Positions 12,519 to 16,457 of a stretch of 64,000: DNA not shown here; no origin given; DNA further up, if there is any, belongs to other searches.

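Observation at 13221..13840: RND (AcrB-like) pump with a coiled-coil insertion of about 200 residues at the docking-domain position, and no membrane-fusion partner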

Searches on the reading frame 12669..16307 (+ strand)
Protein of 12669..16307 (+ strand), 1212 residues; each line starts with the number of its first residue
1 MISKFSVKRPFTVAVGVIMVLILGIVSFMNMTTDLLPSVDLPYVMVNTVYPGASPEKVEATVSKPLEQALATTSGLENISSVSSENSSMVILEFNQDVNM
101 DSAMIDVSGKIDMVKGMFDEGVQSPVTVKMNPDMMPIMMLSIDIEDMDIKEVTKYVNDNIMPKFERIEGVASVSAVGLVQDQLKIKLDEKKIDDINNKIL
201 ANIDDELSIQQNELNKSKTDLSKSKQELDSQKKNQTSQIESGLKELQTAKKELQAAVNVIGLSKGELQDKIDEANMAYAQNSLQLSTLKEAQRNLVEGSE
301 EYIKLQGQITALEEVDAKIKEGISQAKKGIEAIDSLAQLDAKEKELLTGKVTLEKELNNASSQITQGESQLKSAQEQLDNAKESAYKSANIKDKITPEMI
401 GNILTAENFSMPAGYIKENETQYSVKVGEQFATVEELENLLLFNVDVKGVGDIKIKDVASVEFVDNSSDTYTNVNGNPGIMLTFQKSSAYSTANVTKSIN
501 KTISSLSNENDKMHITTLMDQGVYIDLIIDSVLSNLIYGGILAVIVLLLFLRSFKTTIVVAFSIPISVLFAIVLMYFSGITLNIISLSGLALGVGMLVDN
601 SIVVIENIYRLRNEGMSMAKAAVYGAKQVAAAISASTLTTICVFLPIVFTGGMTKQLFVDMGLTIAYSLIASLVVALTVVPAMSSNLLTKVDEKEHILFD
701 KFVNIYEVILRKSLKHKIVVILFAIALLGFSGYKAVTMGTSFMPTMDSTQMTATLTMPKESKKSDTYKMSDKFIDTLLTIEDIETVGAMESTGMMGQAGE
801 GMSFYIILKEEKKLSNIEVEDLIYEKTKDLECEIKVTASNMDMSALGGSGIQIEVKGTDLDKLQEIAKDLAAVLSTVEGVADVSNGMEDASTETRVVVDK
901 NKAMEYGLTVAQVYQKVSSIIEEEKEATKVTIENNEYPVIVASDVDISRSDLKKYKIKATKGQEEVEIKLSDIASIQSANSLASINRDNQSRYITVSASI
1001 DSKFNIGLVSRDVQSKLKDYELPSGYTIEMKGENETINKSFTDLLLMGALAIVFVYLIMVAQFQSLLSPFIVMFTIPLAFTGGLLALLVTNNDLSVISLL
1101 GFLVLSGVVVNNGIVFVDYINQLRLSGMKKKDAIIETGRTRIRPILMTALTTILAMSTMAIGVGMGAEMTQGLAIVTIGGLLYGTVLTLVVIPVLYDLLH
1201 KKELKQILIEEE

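Call 3: search_protein_families(library=pfam, proteins=[window:12669-16307:+], max_evalue=0.01)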
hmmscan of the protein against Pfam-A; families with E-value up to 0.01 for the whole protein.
window:12669-16307:+ (1212 aa): 2 families
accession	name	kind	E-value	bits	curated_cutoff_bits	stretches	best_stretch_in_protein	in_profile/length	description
PF00873.25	ACR_tran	-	2e-211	704.9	28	2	393-1200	196-1021/1021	AcrB/AcrD/AcrF family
PF03176.21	MMPL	-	8.5e-10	38.5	20.5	2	537-683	150-298/333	MMPL family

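Call 4: search_protein_families(library=ncbifam, proteins=[window:12669-16307:+], max_evalue=0.01)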
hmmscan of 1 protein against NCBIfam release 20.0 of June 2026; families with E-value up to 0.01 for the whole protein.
window:12669-16307:+ (1212 aa): 21 families
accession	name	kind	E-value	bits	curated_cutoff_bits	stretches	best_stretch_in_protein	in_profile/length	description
NF033617.1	RND_permease_2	subfamily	1.5e-182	609.1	1250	2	393-1200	194-1008/1009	multidrug efflux RND transporter permease subunit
NF000282.2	RND_permease_1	subfamily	2.8e-130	436.1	1250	2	395-1200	197-1028/1029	multidrug efflux RND transporter permease subunit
TIGR00914.1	2A0601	subfamily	3e-129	432.5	701.45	2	394-1205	207-1041/1051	CusA/CzcA family heavy metal efflux RND transporter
TIGR00915.1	2A0602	subfamily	3.7e-114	382.7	940.35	2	410-1200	213-1029/1050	efflux RND transporter permease subunit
NF007798.0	PRK10503.1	equivalog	1.9e-112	376.8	1584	2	394-1201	207-1024/1040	MdtB/MuxB family multidrug efflux RND transporter permease subunit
NF007905.0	PRK10614.1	equivalog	6.2e-111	371.8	1774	2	393-1203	197-1012/1025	multidrug efflux RND transporter permease subunit MdtC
NF007133.0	PRK09579.1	equivalog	1.2e-99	334.3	1763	2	400-1205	203-1008/1017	multidrug efflux RND transporter permease subunit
NF007842.1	PRK10555.1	equivalog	1.1e-77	261.9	1854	2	433-1201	242-1028/1036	multidrug efflux RND transporter permease AcrD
NF007131.0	PRK09577.1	equivalog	2.1e-71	240.9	1768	2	424-1198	232-1021/1045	multidrug efflux RND transporter permease subunit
NF000037.1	RND_perm_OqxB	exception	3.8e-60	203.7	2200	2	418-1202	230-1037/1050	multidrug efflux RND transporter permease subunit OqxB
NF011706.2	PRK15127.1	equivalog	7.7e-60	202.8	2150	2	417-1201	226-1031/1049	multidrug efflux RND transporter permease subunit AcrB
TIGR00916.1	2A0604s01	subfamily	4.4e-13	49.4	148.6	2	541-672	96-230/231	SecD/SecF family protein translocase subunit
TIGR00921.1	2A067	subfamily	4e-12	45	351.9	2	932-1201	84-348/733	hydrophobe/amphiphile efflux-3 (HAE3) family transporter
NF009583.0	PRK13024.1-3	subfamily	1.7e-09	36.3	721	2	534-743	283-493/755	protein translocase subunit SecDF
TIGR03480.1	HpnN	hypoth_equivalog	1.4e-07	30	751.85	2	535-730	274-463/862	hopanoid biosynthesis associated RND transporter like protein HpnN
TIGR02168.1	SMC_prok_B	equivalog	0.0011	16.8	567.35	1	201-388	277-468/1181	chromosome segregation protein SMC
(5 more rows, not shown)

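Call 5: search_solved_structures(query=window:12669-16307:+, max_evalue=0.001, show_alignments=2)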
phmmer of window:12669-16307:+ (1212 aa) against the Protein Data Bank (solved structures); distinct sequences matched with E-value up to 0.001: 83 (the best 60 are shown).
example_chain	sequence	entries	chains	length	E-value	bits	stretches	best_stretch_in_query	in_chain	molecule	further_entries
9lyq_B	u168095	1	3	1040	2.5e-96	327.1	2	395-1200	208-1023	Multidrug resistance protein MdtB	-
8gjj_B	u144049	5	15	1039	1.4e-74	255.1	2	423-1200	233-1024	Efflux pump membrane transporter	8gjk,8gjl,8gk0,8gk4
4mt1_A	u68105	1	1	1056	1.6e-73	251.6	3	400-696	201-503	Drug efflux protein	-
6vks_A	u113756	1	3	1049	3.9e-72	247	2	400-1201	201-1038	Efflux pump membrane transporter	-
6vkt_A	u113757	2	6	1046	4.1e-72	246.9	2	400-1201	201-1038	Efflux pump membrane transporter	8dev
8deu_A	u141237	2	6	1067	4.4e-72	246.8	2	400-1201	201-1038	Efflux pump membrane transporter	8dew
8f3e_A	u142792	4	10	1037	1.1e-71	245.5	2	444-1201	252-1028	Efflux pump membrane transporter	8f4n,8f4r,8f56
8yr0_A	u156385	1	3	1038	4.4e-71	243.5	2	396-1200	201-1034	Cation/multidrug efflux pump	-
22xk_B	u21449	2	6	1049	5.2e-71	243.3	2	396-1197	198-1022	MexBYB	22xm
6ows_A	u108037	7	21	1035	1e-70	242.3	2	430-1197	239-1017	Efflux pump membrane transporter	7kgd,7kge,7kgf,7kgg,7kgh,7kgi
7b8p_A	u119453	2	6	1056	1.3e-70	242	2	430-1197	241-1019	Efflux pump membrane transporter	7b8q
2v50_A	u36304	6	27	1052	2e-70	241.3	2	396-1197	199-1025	MULTIDRUG RESISTANCE PROTEIN MEXB | Efflux pump membrane transporter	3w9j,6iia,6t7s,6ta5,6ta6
21fo_A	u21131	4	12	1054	2.1e-70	241.3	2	396-1197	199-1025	Multidrug resistance protein MexB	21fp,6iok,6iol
3w9i_A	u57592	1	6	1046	2.2e-70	241.2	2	396-1197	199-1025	Multidrug resistance protein MexB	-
4k0e_A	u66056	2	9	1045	2.6e-70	241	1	513-1208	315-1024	Heavy metal cation tricomponent efflux pump ZneA(CzcA-like)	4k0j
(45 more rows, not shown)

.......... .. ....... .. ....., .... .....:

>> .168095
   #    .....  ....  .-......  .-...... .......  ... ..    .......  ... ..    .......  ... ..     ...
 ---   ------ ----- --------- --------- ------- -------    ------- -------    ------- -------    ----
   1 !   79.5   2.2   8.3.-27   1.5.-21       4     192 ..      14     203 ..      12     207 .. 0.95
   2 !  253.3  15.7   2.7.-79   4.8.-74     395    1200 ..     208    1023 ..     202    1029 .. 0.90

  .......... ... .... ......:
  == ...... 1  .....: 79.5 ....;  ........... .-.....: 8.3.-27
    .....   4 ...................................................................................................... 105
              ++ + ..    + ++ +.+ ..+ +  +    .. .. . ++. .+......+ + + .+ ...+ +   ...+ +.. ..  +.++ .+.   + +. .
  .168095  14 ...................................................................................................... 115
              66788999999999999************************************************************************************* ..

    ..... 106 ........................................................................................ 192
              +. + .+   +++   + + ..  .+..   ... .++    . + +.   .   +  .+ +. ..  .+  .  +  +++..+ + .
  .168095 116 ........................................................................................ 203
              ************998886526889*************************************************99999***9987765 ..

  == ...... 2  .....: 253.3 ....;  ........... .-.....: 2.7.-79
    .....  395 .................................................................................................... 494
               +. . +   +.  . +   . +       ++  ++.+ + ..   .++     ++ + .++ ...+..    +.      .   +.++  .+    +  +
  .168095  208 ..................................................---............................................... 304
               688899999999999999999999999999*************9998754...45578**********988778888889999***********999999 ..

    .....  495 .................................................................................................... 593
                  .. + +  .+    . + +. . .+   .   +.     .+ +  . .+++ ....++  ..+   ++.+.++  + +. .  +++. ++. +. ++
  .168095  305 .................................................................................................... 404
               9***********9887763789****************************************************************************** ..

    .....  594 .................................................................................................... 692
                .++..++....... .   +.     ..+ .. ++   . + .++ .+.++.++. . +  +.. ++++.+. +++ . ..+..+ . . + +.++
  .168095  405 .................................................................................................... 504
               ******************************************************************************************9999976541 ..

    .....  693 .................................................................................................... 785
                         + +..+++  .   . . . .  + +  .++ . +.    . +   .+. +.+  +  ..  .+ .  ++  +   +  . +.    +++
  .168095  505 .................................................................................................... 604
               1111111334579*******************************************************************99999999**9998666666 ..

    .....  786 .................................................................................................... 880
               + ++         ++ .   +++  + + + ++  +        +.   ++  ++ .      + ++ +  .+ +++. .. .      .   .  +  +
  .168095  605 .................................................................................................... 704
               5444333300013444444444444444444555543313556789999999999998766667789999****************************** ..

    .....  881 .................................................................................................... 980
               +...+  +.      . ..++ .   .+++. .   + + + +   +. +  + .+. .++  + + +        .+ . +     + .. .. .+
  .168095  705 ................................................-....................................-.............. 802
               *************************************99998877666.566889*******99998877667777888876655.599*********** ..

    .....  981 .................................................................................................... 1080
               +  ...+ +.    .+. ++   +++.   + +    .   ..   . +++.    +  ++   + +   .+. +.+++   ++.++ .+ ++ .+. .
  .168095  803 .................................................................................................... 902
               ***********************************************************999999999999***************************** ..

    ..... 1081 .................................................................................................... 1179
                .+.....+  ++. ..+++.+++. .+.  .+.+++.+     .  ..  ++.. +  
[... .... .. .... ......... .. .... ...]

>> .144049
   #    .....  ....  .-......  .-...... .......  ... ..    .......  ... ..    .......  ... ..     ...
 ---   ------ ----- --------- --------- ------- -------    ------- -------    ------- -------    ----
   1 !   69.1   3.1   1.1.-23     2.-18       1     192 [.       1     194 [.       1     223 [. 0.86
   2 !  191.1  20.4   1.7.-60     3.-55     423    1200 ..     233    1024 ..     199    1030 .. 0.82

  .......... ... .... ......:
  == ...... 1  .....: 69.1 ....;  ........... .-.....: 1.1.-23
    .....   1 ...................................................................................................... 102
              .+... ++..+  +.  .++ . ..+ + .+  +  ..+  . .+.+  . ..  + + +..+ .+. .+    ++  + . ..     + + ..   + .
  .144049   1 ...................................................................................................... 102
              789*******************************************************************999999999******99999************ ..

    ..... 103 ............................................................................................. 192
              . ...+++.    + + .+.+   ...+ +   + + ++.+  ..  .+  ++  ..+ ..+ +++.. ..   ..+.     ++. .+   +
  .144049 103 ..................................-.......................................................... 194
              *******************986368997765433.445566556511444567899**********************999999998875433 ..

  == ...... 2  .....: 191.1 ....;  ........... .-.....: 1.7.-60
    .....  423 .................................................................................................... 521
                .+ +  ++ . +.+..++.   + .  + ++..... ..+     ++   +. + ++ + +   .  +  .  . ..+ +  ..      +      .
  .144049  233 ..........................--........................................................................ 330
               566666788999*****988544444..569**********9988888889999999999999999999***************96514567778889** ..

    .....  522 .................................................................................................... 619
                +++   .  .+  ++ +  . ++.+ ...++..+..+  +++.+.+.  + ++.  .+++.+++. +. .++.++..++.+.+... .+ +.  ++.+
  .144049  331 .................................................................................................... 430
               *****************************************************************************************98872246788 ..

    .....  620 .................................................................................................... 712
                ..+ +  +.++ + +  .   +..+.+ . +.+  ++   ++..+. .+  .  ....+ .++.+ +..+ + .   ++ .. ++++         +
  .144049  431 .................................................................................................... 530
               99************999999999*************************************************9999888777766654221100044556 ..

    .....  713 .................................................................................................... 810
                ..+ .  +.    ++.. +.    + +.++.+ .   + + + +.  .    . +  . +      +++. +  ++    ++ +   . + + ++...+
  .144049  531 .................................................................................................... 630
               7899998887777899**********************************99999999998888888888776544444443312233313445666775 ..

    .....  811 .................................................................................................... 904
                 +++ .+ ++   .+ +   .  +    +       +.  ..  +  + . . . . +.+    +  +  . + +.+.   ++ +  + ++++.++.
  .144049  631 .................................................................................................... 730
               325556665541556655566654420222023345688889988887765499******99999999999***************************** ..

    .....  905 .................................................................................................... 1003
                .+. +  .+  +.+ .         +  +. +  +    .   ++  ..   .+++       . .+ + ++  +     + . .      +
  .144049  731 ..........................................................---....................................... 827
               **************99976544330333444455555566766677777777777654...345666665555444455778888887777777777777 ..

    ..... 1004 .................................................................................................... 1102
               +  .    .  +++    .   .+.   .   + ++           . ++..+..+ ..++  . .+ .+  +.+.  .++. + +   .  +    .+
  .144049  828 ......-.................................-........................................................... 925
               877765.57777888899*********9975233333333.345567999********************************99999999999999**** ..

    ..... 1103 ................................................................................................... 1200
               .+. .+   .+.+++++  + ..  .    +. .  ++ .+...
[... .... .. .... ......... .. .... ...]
